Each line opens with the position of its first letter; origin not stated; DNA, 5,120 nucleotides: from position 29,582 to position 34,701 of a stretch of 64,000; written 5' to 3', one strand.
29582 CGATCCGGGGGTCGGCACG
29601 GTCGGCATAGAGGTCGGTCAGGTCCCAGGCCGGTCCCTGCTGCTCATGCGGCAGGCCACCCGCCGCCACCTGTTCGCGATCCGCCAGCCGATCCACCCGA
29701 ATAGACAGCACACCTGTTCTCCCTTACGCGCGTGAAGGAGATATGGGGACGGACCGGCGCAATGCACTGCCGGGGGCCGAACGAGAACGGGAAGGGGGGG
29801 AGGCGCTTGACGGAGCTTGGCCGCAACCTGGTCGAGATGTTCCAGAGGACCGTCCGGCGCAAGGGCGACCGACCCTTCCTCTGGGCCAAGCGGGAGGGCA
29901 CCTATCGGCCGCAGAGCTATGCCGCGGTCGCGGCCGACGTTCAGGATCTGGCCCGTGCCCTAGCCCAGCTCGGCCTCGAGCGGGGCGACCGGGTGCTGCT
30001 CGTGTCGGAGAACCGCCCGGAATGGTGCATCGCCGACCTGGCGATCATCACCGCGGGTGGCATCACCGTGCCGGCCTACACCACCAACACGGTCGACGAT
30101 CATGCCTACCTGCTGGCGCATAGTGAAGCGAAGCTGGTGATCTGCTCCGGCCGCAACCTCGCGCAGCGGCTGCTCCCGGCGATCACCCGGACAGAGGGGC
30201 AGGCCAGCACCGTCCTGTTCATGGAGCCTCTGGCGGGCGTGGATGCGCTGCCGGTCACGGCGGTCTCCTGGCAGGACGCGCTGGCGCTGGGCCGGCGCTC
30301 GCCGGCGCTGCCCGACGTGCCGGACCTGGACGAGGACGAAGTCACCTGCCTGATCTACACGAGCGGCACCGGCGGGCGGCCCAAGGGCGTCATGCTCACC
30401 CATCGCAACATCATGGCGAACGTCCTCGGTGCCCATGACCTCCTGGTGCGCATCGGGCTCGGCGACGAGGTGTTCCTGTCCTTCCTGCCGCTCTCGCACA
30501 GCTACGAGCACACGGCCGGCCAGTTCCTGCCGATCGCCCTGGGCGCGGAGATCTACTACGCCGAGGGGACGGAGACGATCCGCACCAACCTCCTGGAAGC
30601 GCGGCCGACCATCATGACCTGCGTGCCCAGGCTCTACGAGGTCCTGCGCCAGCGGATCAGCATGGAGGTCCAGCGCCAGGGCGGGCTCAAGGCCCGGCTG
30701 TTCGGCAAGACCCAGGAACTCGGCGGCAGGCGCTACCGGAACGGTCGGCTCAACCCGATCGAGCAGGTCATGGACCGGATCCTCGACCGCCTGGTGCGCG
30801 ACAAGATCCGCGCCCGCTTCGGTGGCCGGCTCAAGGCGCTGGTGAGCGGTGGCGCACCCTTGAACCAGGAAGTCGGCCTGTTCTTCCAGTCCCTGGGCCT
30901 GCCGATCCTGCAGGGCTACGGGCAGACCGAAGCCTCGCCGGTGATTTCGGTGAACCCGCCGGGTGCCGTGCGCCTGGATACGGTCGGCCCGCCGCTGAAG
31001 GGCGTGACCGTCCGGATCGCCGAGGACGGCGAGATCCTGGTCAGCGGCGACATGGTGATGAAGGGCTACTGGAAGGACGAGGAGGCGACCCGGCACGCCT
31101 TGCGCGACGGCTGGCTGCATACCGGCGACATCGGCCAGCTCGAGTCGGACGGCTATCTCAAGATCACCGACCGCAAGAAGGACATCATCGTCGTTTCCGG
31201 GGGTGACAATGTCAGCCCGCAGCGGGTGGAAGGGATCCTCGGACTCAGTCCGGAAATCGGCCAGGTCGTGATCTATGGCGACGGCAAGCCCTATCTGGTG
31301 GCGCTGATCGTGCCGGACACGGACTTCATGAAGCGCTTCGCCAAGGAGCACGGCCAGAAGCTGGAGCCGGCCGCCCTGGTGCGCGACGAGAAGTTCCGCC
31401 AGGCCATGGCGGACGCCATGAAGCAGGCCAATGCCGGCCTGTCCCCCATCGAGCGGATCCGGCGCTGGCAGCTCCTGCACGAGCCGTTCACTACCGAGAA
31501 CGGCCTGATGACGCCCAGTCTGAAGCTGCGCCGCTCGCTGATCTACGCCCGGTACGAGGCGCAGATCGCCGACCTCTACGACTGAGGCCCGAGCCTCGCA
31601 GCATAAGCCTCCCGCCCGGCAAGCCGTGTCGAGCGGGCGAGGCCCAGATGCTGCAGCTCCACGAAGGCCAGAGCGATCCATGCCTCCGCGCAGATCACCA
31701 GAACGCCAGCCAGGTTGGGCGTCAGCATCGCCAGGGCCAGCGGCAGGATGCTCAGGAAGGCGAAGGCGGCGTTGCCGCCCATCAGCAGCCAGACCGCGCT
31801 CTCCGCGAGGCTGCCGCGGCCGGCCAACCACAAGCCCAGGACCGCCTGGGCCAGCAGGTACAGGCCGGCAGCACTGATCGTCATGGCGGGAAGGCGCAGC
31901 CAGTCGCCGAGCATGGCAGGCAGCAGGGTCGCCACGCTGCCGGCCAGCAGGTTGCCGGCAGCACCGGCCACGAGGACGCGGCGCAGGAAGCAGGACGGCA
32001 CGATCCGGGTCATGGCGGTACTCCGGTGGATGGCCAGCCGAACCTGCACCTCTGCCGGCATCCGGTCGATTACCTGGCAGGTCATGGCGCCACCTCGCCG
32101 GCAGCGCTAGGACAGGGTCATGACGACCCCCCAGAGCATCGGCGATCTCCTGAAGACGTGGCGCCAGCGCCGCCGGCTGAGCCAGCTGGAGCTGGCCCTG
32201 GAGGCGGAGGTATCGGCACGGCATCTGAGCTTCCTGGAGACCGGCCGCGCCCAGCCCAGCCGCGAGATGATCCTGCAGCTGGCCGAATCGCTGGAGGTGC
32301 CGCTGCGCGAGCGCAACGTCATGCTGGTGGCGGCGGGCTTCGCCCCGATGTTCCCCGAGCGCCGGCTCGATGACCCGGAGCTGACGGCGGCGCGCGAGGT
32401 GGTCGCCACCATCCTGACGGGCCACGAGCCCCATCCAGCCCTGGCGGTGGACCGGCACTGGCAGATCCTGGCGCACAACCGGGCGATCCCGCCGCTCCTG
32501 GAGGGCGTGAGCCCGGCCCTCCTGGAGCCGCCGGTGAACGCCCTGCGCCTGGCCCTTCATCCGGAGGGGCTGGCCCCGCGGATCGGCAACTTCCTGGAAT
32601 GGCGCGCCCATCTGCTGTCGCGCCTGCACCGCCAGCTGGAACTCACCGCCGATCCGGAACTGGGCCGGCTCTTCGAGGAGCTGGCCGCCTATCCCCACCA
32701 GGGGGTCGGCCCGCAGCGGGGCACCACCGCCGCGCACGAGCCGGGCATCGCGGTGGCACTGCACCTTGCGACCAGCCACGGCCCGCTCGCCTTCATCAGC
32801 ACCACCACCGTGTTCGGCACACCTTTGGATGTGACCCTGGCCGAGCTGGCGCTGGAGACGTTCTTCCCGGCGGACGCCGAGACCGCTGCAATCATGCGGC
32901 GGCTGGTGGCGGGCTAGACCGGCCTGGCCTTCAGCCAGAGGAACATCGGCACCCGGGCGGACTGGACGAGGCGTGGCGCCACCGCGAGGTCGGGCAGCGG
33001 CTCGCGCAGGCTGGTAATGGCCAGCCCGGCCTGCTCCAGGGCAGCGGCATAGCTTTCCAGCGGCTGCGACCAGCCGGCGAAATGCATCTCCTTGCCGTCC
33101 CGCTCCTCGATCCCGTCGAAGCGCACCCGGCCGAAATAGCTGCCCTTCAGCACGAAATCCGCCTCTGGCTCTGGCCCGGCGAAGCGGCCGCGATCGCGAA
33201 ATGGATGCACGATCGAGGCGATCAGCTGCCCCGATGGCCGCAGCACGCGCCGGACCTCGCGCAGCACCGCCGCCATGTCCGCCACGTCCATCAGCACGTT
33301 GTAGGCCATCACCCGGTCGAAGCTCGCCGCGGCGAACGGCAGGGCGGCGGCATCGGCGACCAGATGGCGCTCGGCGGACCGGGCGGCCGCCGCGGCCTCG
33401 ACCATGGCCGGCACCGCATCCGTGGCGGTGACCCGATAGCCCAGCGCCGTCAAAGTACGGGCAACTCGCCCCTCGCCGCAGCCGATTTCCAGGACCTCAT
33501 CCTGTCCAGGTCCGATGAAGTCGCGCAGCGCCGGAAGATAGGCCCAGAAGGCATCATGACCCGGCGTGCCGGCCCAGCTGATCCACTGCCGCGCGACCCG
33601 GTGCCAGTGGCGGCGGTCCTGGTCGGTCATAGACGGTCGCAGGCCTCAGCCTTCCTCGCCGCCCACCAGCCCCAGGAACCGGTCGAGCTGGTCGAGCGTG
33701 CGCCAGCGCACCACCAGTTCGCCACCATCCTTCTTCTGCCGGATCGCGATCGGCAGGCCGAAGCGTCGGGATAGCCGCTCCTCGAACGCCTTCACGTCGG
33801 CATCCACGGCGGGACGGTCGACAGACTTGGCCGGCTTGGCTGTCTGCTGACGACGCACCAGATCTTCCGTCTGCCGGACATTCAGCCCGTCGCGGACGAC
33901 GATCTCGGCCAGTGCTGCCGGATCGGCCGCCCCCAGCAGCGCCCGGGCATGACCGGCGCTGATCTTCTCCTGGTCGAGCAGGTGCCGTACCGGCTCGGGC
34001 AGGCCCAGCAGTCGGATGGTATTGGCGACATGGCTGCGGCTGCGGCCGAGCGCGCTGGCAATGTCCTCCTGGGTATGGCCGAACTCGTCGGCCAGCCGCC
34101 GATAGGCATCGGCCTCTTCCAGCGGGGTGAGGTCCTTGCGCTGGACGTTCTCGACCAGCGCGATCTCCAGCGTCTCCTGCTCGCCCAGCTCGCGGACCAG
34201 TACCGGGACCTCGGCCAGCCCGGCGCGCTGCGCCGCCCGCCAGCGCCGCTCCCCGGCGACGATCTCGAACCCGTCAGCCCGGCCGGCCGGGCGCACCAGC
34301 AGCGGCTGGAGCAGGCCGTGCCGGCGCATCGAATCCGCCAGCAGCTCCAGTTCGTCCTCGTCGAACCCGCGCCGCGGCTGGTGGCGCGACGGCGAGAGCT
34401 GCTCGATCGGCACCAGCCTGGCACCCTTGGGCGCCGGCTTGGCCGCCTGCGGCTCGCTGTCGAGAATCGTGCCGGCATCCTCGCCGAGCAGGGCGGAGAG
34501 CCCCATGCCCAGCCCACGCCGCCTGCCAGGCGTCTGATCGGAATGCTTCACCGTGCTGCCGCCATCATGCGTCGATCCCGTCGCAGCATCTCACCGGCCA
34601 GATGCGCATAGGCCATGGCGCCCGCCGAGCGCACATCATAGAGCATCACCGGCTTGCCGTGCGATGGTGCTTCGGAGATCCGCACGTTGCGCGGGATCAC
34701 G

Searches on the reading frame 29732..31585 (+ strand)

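Call 9: search_protein_families(library=pfam, proteins=[window:29732-31585:+], max_evalue=0.001)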
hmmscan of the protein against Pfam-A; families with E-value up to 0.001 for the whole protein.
window:29732-31585:+ (617 aa): 2 families
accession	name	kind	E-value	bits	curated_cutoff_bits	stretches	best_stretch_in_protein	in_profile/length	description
PF00501.34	AMP-binding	-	5.2e-81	272.8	29.9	1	37-447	1-384/384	AMP-binding enzyme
PF23562.2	AMP-binding_C_3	-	4.2e-12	47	20.8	1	484-617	2-121/124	AMP-binding enzyme C-terminal domain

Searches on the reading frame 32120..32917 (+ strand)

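Call 9: search_protein_families(library=pfam, proteins=[window:32120-32917:+], max_evalue=0.001)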
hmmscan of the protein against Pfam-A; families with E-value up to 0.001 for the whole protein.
window:32120-32917:+ (265 aa): 4 families
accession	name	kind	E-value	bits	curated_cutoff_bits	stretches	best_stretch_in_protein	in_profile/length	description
PF17765.7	MLTR_LBD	-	2.3e-26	93.3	26.3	1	92-262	2-168/168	MmyB-like transcription regulator ligand binding domain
PF01381.28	HTH_3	-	4.3e-10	39.9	23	1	11-64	1-54/55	Helix-turn-helix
PF13560.12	HTH_31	-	6.1e-10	39.7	27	1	7-66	2-62/64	Helix-turn-helix domain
PF12844.13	HTH_19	-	5.2e-05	23.5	30.2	1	9-62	2-55/64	Helix-turn-helix domain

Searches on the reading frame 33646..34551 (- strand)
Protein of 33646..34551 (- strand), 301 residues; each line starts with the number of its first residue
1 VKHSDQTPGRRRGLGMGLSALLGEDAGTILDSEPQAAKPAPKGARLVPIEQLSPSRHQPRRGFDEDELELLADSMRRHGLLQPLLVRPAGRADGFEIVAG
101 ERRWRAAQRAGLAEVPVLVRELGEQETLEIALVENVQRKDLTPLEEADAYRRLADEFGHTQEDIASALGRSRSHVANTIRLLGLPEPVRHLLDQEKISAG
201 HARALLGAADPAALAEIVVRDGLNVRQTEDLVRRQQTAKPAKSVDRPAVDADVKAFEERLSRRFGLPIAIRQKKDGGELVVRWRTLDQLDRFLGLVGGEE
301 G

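Call 9: search_protein_families(library=pfam, proteins=[window:33646-34551:-], max_evalue=0.001)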
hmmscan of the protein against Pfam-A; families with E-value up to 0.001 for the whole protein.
window:33646-34551:- (301 aa): 5 families
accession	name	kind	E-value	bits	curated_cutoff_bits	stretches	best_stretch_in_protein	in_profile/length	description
PF02195.25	ParB_N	-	3.7e-33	113.9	26.3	1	46-137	5-95/95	ParB N-terminal domain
PF17762.8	HTH_ParB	-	1.5e-32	112.2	22.6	1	139-236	1-101/102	ParB HTH domain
PF23552.2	ParB_C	-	9.2e-13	47.9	23.8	1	250-294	2-47/50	ParB dimerisation domain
PF08535.16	KorB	-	4.8e-05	23.7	22.3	1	158-197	3-42/89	KorB domain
PF13384.12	HTH_23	-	0.00012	22.2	24.6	1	152-180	12-39/50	Homeodomain-like domain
